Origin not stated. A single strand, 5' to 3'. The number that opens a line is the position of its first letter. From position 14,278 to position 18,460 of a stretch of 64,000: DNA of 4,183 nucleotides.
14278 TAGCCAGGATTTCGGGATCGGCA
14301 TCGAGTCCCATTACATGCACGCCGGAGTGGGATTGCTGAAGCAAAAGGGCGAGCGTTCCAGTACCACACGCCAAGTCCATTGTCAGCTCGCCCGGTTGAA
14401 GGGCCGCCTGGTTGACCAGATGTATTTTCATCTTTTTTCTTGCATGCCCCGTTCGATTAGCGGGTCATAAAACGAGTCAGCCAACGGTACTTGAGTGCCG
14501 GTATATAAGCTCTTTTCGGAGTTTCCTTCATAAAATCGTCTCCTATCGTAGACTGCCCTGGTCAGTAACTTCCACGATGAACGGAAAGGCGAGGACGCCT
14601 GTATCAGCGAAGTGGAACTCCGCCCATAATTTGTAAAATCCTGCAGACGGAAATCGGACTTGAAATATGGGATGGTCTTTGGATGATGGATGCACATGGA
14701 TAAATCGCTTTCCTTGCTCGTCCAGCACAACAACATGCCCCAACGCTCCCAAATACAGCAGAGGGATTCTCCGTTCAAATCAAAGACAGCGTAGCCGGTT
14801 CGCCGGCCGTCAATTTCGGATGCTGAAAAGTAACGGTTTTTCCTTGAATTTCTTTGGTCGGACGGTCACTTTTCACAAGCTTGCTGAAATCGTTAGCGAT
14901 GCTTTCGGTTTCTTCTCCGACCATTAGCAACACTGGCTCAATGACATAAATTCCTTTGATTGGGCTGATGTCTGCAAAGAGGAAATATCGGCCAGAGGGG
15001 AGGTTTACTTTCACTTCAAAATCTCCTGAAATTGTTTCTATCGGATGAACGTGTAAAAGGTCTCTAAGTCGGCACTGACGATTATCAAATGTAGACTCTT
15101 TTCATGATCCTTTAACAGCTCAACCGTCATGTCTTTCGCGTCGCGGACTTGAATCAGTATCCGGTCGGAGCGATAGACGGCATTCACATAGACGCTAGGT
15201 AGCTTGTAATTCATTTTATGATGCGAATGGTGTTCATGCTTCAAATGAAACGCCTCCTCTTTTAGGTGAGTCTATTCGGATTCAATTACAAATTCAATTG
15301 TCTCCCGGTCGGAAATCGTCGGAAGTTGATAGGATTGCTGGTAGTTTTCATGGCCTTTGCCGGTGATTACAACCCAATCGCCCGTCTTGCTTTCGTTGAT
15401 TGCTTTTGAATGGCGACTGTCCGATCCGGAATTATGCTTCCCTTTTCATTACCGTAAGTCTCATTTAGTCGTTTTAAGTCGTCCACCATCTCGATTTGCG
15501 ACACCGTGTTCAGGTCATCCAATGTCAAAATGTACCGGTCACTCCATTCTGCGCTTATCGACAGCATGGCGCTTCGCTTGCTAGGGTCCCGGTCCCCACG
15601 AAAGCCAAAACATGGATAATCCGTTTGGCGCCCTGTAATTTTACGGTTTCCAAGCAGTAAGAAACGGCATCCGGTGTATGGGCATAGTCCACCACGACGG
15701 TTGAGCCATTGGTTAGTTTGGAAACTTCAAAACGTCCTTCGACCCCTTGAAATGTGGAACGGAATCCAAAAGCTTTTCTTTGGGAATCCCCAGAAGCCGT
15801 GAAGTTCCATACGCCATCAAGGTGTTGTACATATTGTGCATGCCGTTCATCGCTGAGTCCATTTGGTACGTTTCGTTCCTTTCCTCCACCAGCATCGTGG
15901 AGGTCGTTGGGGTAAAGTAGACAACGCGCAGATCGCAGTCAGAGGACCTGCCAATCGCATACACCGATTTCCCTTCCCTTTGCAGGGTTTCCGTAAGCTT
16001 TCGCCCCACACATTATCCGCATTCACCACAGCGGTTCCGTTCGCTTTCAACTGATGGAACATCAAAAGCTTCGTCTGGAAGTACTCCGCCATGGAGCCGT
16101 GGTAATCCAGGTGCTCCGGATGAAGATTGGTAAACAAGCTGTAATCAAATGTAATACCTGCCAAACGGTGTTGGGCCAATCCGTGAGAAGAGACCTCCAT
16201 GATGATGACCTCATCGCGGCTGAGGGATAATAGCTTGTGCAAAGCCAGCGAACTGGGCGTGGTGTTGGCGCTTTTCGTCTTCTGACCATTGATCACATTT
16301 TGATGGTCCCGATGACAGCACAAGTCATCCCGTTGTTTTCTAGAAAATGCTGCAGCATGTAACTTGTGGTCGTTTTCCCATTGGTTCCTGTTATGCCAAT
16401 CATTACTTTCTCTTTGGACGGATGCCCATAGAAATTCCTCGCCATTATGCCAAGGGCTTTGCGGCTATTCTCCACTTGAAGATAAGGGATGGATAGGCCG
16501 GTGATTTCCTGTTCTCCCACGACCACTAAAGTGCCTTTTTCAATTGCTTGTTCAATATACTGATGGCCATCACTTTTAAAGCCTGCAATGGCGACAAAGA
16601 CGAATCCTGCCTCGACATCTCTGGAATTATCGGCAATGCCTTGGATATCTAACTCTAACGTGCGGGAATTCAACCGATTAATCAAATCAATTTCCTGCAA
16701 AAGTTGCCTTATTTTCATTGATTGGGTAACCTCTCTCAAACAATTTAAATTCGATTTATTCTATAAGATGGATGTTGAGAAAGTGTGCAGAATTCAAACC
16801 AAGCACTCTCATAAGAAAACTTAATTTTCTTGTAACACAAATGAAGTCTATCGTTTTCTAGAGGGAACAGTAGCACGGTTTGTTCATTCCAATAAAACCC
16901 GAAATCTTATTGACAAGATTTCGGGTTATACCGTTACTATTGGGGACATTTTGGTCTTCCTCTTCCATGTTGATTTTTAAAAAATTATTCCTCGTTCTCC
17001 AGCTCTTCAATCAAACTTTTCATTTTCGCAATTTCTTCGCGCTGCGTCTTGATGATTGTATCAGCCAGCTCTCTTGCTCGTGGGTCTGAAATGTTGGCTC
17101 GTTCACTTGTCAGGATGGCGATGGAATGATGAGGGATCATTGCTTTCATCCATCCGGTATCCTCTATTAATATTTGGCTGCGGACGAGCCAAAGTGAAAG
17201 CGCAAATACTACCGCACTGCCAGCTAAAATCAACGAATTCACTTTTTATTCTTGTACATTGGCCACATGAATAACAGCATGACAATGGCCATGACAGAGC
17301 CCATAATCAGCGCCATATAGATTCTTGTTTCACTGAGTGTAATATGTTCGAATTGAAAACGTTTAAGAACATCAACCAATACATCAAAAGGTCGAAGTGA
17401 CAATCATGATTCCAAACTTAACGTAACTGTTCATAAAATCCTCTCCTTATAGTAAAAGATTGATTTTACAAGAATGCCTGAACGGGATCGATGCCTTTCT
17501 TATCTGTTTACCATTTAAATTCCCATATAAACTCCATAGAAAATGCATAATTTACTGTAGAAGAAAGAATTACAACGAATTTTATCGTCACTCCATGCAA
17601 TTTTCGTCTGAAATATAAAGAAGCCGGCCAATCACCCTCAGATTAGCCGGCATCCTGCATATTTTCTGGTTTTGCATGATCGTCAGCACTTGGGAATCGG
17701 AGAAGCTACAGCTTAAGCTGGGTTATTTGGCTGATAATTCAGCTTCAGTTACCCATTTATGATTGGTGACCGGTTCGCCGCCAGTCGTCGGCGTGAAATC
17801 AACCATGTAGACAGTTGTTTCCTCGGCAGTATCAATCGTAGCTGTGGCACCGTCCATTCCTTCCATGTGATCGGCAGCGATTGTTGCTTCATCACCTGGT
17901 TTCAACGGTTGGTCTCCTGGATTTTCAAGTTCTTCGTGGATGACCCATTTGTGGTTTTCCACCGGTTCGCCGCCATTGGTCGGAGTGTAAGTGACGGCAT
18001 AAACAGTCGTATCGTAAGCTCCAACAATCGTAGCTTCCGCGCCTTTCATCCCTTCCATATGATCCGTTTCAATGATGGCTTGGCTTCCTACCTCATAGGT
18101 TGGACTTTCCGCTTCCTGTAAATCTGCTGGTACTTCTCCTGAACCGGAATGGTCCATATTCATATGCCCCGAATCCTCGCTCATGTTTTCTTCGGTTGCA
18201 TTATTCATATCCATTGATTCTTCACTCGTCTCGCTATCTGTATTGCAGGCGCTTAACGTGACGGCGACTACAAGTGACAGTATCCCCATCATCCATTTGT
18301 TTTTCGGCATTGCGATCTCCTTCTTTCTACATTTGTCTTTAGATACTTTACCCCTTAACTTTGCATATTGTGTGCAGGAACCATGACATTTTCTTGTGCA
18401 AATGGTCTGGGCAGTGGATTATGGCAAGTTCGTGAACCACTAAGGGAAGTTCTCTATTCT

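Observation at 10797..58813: Two copies of the same resolvase res core palindrome, in inverted orientation 48 kb apart, bracket the entire metal-resistance island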

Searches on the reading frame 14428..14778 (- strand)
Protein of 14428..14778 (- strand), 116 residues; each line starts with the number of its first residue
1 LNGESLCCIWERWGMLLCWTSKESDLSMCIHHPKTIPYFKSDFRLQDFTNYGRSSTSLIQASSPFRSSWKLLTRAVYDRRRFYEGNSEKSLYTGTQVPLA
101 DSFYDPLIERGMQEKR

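Call 24: search_protein_families(library=pfam, max_evalue=0.001, proteins=[window:14428-14778:-])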
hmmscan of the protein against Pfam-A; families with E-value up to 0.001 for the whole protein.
window:14428-14778:- (116 aa): 0 families

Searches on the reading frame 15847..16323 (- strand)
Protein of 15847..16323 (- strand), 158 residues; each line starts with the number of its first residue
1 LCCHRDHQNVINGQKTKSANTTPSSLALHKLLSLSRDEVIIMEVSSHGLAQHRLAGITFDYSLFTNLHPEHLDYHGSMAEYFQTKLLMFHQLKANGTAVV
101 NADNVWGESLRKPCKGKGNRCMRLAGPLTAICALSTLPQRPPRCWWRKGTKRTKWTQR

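Call 24: search_protein_families(library=pfam, max_evalue=0.001, proteins=[window:15847-16323:-])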
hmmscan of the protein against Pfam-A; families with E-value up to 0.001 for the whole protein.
window:15847-16323:- (158 aa): 1 family
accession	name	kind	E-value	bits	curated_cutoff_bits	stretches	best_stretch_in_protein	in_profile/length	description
PF08245.18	Mur_ligase_M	-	3.9e-29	102.5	24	1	12-120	33-141/200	Mur ligase middle domain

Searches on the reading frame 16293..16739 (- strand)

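Call 24: search_protein_families(library=pfam, max_evalue=0.001, proteins=[window:16293-16739:-])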
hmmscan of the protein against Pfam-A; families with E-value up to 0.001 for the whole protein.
window:16293-16739:- (148 aa): 3 families
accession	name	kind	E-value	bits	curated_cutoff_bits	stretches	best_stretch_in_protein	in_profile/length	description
PF01225.30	Mur_ligase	-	3.8e-10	40.4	21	1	32-104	2-95/95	Mur ligase family, catalytic domain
PF08245.18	Mur_ligase_M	-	2.6e-06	28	24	1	116-147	1-29/200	Mur ligase middle domain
PF07755.17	DUF1611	-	0.00033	20.5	25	0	113-145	17-49/201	Domain of unknown function (DUF1611_C) P-loop domain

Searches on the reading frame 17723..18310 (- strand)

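Call 24: search_protein_families(library=pfam, max_evalue=0.001, proteins=[window:17723-18310:-])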
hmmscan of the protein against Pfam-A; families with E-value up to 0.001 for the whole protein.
window:17723-18310:- (195 aa): 1 family
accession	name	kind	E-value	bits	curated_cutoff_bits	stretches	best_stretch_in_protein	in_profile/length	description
PF07563.17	DUF1541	-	3e-56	187.5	25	2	138-189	1-52/52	Protein of unknown function (DUF1541)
